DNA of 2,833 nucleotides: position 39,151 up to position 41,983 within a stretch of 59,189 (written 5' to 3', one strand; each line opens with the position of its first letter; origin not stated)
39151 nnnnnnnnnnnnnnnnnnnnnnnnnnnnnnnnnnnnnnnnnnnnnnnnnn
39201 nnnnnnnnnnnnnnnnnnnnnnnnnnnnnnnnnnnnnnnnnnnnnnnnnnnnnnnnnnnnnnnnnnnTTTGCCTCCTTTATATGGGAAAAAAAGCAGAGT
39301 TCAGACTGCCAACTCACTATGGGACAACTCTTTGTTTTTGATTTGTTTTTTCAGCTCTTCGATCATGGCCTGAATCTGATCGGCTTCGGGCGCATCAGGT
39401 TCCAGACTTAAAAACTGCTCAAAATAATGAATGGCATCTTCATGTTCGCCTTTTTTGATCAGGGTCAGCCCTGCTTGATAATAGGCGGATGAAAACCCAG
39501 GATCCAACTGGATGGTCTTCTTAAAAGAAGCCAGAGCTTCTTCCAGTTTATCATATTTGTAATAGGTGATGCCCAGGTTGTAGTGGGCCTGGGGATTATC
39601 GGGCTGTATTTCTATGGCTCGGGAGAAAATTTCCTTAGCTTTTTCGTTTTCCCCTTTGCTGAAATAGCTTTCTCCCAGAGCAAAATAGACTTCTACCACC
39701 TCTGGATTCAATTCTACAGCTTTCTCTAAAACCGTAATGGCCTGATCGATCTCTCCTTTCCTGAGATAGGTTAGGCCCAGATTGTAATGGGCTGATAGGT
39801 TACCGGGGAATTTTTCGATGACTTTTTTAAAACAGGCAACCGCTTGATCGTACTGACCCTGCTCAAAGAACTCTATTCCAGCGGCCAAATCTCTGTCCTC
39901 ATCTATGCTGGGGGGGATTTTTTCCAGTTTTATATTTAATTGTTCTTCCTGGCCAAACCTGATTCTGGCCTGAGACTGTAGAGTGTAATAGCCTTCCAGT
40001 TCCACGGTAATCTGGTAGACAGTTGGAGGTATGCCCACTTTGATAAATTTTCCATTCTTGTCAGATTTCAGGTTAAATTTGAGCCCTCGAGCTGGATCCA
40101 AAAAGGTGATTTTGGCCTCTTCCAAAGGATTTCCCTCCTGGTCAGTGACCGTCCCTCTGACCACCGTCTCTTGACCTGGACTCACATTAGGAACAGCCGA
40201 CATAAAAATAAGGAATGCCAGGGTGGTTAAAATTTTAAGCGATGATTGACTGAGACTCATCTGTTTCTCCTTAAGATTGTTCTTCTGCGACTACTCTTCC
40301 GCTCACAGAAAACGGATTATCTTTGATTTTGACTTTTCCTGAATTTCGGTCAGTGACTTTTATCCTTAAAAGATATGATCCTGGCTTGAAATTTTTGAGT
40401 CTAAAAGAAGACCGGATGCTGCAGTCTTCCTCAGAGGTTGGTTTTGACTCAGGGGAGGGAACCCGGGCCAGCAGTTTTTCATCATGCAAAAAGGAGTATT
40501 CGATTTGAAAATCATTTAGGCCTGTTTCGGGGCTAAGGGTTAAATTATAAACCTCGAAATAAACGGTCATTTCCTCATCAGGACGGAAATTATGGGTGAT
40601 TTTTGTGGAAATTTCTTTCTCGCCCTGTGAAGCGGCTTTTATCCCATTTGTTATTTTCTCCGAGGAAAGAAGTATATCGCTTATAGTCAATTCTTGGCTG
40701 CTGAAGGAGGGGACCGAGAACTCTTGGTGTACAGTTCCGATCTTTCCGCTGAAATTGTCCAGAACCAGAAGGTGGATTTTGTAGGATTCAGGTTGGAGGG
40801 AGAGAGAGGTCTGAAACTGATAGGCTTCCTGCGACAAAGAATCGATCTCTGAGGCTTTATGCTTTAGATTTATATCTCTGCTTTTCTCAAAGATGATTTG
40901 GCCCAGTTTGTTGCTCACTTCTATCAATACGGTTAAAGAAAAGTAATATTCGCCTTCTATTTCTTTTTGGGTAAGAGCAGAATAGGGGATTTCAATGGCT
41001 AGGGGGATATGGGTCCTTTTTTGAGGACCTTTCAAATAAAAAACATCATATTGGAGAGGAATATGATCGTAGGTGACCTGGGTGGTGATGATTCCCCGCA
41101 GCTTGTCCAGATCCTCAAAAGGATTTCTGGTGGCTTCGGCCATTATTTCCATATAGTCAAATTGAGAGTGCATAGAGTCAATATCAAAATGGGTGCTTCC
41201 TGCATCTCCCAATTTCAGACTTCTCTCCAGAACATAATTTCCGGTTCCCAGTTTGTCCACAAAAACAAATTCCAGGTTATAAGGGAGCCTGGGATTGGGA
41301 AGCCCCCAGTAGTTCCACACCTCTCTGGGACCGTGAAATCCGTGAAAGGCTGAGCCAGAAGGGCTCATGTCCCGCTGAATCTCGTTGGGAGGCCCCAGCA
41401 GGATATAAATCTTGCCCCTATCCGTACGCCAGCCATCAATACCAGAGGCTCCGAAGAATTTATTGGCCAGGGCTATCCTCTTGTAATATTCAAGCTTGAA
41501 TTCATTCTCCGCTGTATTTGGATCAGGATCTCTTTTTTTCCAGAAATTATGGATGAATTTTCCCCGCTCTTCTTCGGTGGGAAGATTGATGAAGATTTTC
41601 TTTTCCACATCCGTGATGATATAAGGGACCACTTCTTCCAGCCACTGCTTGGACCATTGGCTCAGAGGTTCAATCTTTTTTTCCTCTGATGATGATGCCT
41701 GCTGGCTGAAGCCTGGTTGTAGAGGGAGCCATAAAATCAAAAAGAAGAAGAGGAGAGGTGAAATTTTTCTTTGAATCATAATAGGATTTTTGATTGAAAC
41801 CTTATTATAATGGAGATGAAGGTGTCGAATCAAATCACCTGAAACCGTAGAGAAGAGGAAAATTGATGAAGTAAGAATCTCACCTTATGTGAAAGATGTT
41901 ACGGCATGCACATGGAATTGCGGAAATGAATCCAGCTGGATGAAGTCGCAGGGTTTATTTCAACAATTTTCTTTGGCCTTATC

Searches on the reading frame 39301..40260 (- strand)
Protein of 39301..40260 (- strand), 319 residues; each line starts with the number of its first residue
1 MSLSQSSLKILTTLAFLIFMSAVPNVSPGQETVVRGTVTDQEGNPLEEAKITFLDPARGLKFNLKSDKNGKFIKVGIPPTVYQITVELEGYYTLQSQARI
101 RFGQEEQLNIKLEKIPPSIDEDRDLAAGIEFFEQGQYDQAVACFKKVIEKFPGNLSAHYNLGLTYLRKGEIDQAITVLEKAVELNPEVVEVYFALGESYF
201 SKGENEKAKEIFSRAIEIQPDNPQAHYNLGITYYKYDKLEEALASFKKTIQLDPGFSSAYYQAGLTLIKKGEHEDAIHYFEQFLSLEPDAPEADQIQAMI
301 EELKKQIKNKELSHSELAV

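Call 16: search_protein_families(library=pfam, proteins=[window:39301-40260:-])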
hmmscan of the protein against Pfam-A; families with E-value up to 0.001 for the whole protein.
window:39301-40260:- (319 aa): 42 families (the best 25 are shown)
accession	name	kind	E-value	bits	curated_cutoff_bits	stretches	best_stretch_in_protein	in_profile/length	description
PF00515.34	TPR_1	-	8.7e-44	146.1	27.8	5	224-256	2-34/34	Tetratricopeptide repeat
PF07719.23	TPR_2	-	1.7e-41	137.4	27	5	157-187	3-33/34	Tetratricopeptide repeat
PF13414.12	TPR_11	-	3.7e-41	139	26.8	4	196-235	1-40/42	TPR repeat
PF13181.12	TPR_8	-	2.1e-35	118.3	25.7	3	156-187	2-33/34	Tetratricopeptide repeat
PF14559.12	TPR_19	-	2.4e-35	121.1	25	4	132-186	2-56/68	Tetratricopeptide repeat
PF13432.12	TPR_16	-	5.9e-35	119.8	32.7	3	125-186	1-62/65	Tetratricopeptide repeat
PF13431.12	TPR_17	-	1.2e-31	106.7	24.4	4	143-175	1-33/34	Tetratricopeptide repeat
PF13174.12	TPR_6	-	3.7e-26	90.4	26.3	1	131-153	10-32/33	Tetratricopeptide repeat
PF13424.12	TPR_12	-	8.1e-25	87.3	30.1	3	156-219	4-75/77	Tetratricopeptide repeat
PF13428.12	TPR_14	-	2.5e-24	83.7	23.5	2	157-197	3-43/44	Tetratricopeptide repeat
PF13371.12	TPR_9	-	7.2e-18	64.8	35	2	250-300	22-72/73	Tetratricopeptide repeat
PF12895.13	ANAPC3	-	4e-17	62.7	27.2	2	173-249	7-82/82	Anaphase-promoting complex, cyclosome, subunit 3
PF13176.12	TPR_7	-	1.7e-15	56.1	27.9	0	157-186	1-32/36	Tetratricopeptide repeat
PF13620.12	CarboxypepD_reg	-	5.8e-15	55.8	32.3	1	34-113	2-82/82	Carboxypeptidase regulatory-like domain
PF24575.1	TPR_Slam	-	1e-12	48.8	35.2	0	159-212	51-104/104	Surface lipoprotein assembly modifier, N-terminal TPR repeats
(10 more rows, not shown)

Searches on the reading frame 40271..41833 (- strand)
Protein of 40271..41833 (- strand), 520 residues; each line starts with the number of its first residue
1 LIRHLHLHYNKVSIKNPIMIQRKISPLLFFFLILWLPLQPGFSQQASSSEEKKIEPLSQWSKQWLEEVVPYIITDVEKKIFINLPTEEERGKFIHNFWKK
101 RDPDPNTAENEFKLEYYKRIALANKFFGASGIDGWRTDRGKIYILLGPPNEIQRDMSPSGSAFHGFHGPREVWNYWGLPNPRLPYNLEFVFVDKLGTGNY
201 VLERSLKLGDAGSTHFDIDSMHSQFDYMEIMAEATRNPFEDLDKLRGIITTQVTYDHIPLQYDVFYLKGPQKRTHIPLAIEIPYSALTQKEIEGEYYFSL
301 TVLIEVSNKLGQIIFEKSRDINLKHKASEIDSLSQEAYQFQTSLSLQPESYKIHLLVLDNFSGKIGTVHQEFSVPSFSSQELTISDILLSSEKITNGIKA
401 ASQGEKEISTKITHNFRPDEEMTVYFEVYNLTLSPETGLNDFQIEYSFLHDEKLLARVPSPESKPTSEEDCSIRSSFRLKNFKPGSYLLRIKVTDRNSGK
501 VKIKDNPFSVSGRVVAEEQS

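Call 16: search_protein_families(library=pfam, proteins=[window:40271-41833:-])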
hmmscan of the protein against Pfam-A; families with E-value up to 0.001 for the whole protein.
window:40271-41833:- (520 aa): 2 families
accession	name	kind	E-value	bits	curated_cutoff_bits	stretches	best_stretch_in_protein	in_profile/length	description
PF20094.4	GWxTD_dom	-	1.3e-15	58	26.9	1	64-156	32-119/172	GWxTD domain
PF14524.12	Wzt_C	-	0.00099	19.5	30.4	0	299-359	48-107/143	Wzt C-terminal domain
